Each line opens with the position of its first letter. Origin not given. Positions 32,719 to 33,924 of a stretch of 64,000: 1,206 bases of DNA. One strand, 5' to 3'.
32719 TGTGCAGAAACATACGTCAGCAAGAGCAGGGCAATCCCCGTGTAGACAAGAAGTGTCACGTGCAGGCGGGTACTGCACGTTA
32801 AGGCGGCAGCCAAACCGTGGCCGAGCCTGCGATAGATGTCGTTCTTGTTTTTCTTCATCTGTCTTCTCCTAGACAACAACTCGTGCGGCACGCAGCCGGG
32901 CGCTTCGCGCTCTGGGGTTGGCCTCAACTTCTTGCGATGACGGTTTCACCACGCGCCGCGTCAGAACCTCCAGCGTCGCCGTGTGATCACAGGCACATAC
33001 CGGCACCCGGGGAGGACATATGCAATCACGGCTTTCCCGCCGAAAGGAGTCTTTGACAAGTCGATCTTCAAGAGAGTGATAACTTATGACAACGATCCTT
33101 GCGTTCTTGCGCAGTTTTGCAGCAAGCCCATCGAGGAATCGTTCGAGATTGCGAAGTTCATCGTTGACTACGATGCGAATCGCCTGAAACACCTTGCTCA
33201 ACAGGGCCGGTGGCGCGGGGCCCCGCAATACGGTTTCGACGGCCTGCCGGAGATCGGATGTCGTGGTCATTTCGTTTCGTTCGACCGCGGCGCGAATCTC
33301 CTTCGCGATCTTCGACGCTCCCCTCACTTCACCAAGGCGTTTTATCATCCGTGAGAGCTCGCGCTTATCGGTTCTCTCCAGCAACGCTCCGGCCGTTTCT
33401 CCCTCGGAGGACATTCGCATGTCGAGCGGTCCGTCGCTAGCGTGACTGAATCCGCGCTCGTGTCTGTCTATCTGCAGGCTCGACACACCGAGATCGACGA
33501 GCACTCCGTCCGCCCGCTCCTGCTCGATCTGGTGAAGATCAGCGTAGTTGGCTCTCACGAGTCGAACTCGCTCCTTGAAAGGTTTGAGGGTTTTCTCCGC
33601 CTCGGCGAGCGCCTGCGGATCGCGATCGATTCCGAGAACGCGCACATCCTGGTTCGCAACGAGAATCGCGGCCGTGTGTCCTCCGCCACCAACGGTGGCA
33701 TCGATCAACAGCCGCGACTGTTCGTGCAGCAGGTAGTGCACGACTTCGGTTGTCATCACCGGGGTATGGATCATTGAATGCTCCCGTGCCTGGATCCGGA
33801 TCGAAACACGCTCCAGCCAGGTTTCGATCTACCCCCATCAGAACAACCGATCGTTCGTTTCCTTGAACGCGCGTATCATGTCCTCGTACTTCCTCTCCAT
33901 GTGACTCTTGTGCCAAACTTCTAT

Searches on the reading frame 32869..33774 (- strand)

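Call 76: search_protein_families(library=pfam, proteins=[window:32869-33774:-], max_evalue=0.000001)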
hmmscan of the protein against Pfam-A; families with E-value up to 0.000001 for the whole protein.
window:32869-33774:- (301 aa): 1 family
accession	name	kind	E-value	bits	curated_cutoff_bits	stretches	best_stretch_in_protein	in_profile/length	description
PF01795.25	Methyltransf_5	-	5.4e-94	315.6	27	1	2-298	3-307/309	MraW methylase family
